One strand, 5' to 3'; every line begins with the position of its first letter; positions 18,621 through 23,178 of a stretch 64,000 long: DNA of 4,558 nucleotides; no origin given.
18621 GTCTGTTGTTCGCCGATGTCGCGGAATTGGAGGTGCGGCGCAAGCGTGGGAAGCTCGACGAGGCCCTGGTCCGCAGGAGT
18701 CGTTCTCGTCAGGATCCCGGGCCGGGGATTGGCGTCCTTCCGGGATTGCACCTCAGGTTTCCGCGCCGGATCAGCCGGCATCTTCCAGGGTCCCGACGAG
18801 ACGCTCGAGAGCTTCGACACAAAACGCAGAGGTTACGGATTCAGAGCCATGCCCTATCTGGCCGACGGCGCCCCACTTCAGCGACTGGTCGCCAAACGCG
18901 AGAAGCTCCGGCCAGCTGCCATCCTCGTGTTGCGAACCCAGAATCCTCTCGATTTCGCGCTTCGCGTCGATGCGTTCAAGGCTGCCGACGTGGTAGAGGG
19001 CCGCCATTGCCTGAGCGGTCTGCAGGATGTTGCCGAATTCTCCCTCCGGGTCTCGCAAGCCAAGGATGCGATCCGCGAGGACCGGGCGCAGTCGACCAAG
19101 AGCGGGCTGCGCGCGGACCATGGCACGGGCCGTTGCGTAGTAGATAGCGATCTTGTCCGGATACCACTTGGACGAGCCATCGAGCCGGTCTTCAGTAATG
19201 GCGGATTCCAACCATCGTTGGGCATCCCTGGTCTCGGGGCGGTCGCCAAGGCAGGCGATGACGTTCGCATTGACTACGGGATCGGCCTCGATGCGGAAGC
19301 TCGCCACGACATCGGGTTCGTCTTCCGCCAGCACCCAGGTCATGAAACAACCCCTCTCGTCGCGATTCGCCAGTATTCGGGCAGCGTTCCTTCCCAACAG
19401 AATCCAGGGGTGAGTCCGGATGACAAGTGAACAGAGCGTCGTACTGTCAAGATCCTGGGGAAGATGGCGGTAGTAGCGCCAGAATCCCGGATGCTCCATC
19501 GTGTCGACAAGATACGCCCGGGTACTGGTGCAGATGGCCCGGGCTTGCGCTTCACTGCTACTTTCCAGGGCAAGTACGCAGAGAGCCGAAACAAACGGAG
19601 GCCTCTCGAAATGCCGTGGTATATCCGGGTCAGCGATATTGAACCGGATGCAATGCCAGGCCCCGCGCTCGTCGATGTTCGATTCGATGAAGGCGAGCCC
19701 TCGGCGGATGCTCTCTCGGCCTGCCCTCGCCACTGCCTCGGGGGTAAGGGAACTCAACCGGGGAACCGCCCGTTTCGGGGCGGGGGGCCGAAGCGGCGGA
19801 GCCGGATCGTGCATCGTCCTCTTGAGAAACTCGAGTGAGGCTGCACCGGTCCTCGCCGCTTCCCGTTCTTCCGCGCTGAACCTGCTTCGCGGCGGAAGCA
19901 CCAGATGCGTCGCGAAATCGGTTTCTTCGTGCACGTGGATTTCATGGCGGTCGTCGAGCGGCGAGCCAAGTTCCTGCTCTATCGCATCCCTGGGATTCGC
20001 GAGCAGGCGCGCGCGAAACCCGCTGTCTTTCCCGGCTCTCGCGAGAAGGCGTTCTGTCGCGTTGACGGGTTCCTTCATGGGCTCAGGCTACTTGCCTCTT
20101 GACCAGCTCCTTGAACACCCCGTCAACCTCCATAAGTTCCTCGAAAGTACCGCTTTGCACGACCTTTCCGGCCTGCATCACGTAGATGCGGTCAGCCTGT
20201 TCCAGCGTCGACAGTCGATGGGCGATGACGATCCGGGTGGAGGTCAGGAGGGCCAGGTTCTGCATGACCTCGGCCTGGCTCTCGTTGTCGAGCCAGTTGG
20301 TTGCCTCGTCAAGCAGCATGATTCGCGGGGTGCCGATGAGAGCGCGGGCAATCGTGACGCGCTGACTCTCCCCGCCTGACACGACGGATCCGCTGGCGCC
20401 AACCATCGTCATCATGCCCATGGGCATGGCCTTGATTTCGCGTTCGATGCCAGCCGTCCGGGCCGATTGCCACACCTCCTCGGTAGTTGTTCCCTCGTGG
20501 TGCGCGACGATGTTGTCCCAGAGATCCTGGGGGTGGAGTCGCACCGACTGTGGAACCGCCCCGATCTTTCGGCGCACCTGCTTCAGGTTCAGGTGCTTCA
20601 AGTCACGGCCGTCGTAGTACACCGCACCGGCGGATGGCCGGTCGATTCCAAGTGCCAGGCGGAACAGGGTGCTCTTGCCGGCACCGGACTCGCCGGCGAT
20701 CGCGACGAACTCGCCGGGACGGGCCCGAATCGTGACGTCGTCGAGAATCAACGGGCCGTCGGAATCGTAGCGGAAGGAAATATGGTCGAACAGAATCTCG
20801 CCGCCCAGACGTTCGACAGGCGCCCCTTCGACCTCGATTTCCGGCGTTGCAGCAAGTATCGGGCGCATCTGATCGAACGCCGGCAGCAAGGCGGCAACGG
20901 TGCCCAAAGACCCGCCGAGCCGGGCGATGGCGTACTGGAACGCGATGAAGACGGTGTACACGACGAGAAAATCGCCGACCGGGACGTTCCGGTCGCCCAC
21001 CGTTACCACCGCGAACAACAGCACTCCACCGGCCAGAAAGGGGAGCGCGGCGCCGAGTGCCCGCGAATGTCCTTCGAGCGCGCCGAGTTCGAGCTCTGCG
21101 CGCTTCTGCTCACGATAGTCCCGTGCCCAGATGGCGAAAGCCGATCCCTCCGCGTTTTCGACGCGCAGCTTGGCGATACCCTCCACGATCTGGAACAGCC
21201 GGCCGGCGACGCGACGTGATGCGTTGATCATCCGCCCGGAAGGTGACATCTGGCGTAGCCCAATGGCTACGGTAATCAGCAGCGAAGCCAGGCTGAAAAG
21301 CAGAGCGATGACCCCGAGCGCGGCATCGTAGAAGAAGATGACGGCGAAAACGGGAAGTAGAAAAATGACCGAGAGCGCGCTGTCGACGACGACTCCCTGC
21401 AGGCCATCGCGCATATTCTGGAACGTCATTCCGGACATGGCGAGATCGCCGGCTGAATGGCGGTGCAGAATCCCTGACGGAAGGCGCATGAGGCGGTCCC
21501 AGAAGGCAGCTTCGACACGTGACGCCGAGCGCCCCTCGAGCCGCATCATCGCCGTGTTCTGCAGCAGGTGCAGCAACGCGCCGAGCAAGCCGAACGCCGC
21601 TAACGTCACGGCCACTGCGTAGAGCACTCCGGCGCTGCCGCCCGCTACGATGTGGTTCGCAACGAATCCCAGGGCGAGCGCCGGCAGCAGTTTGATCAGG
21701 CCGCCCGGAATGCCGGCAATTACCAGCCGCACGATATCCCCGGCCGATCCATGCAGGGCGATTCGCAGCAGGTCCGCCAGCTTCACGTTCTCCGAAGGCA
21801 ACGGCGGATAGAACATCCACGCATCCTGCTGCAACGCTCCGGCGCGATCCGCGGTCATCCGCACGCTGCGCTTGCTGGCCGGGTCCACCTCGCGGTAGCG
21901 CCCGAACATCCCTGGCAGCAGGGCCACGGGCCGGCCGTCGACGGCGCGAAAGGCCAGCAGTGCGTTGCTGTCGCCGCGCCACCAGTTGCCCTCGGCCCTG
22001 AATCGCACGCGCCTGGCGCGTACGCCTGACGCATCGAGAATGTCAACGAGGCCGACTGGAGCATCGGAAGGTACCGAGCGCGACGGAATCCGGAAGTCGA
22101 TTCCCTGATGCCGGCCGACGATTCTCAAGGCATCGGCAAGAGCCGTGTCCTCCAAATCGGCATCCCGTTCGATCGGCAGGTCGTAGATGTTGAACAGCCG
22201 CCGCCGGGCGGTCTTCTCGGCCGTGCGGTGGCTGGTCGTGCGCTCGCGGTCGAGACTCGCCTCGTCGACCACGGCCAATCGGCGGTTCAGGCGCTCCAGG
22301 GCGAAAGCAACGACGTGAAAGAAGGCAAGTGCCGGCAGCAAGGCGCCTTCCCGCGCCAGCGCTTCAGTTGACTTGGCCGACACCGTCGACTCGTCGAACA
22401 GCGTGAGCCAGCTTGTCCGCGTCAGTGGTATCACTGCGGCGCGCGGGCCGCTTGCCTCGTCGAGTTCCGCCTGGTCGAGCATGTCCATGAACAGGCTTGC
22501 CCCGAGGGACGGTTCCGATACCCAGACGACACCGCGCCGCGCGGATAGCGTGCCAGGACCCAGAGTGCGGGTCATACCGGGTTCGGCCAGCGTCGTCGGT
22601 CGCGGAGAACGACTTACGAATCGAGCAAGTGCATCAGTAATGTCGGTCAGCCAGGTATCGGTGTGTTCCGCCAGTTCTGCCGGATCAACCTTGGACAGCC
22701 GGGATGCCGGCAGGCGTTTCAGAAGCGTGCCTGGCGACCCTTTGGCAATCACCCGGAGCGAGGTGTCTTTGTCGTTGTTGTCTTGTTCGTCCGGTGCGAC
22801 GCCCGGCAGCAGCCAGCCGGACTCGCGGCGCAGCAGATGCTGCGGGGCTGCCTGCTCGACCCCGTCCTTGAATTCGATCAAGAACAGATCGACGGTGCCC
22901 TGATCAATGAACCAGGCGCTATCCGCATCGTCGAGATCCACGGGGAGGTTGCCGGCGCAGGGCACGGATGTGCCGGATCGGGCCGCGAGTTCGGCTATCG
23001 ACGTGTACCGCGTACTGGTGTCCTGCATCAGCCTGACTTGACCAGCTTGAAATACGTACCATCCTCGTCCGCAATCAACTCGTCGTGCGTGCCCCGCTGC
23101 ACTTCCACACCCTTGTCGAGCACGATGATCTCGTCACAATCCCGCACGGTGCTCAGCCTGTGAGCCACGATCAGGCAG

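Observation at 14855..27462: Lower-GC 12.6-kb island: NHLP-leader / E1-YcaO RiPP pathway with dual ABC exporter, Trp halogenase and two unassigned tailoring proteins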

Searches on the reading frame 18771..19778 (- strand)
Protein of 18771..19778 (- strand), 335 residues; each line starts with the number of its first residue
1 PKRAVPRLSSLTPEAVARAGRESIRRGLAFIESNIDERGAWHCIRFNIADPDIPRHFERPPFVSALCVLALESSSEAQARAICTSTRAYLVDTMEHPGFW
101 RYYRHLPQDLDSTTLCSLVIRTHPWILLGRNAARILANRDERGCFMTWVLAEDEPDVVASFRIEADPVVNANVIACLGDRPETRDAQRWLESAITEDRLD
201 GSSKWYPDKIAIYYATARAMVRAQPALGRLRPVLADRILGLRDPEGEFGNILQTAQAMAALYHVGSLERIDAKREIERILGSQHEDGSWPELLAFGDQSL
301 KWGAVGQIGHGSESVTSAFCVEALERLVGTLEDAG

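Call 58: search_solved_structures(query=window:18771-19778:-, max_evalue=10, show_alignments=3)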
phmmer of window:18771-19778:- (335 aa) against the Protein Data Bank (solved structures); distinct sequences matched with E-value up to 10: 4.
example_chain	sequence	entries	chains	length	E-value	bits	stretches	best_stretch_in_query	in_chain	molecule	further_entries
2sqc_A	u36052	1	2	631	0.17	14.3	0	252-292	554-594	SQUALENE-HOPENE CYCLASE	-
3sqc_A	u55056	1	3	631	0.18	14.2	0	252-292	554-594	SQUALENE--HOPENE CYCLASE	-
1gsz_A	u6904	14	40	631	0.18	14.2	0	252-292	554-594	SQUALENE--HOPENE CYCLASE | SQUALENE-HOPENE CYCLASE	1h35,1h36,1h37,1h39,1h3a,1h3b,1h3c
8j5z_A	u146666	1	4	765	0.77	12.1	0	245-292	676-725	Terpene cyclase/mutase family member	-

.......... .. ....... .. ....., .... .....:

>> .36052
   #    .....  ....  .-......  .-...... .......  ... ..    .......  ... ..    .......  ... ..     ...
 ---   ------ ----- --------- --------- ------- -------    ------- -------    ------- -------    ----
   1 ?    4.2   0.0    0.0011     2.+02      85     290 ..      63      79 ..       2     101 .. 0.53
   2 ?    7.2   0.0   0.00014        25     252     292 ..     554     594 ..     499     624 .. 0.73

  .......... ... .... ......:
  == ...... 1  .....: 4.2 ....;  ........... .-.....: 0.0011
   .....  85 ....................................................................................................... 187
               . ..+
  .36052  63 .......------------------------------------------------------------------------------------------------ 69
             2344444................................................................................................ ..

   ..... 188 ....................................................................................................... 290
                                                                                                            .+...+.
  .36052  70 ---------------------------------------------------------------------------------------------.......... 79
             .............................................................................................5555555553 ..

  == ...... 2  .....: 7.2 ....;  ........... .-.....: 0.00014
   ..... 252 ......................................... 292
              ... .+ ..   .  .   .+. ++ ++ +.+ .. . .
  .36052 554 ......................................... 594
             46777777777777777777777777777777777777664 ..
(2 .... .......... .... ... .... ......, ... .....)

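Call 62: search_solved_structures(query=A3, max_evalue=1, show_alignments=2)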
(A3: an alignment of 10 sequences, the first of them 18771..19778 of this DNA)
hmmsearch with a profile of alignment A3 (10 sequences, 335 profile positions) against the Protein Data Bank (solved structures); distinct sequences matched with E-value up to 1: 12.
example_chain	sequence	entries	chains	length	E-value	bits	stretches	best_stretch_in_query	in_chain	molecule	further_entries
9mhs_B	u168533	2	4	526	0.00026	23.3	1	105-325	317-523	Drimenol Synthase | Haloacid dehalogenase superfamily, subfamily IA, variant 3 with third motif having DD or E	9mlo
9m7d_A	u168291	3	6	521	0.0014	20.9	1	105-325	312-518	Haloacid dehalogenase superfamily, subfamily IA, variant 3 with third motif having DD or E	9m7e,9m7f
2sqc_A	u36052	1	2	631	0.015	17.5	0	253-291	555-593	SQUALENE-HOPENE CYCLASE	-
3sqc_A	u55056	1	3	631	0.016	17.4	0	253-291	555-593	SQUALENE--HOPENE CYCLASE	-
1gsz_A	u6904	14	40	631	0.016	17.4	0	253-291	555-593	SQUALENE--HOPENE CYCLASE | SQUALENE-HOPENE CYCLASE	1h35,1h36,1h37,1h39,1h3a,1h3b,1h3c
6o60_B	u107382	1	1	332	0.02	17.1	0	250-290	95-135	Geranylgeranyl transferase type-2 subunit beta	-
6j6x_B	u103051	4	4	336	0.021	17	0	250-290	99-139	Geranylgeranyl transferase type-2 subunit beta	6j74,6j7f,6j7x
8paj_A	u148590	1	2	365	0.033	16.4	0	15-147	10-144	Squalene-hopene/tetraprenyl-beta-curcumene cyclase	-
3j6u_L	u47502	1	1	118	0.31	13.2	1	263-312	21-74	Fab 5J7 light chain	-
8j5z_A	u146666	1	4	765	0.51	12.4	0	248-291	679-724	Terpene cyclase/mutase family member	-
5odc_C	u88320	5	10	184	0.51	12.4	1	19-84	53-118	Heterodisulfide reductase, subunit C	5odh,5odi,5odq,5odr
9sfi_E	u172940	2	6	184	0.54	12.4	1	17-83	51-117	H(2)/formate:CoB-CoM heterodisulfide,ferredoxin reductase subunit C2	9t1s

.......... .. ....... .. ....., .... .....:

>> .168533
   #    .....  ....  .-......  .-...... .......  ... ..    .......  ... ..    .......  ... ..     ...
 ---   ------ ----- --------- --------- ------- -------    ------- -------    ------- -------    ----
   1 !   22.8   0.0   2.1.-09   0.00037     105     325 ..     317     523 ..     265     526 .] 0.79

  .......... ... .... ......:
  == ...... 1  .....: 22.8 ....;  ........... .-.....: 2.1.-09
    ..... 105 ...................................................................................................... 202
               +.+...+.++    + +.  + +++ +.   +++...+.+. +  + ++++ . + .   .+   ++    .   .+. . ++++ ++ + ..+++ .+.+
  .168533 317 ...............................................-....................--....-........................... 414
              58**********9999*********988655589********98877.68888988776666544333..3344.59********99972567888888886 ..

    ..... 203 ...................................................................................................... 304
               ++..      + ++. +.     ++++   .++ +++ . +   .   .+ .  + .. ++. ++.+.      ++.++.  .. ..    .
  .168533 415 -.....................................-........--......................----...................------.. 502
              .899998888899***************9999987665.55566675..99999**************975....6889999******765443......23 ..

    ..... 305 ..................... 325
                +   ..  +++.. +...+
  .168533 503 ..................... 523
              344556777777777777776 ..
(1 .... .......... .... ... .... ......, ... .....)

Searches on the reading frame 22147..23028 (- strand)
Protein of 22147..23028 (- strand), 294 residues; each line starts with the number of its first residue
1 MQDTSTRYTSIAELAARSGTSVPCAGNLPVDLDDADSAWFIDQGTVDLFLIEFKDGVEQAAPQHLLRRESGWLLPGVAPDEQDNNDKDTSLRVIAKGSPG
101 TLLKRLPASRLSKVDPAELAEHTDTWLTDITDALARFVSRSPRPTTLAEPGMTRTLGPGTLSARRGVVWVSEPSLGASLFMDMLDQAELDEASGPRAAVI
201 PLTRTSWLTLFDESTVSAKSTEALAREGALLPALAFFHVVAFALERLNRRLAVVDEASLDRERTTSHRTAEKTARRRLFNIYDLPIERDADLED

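Call 95: search_protein_families(library=pfam, proteins=[window:22147-23028:-], max_evalue=1)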
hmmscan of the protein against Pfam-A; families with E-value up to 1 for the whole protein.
window:22147-23028:- (294 aa): 0 families
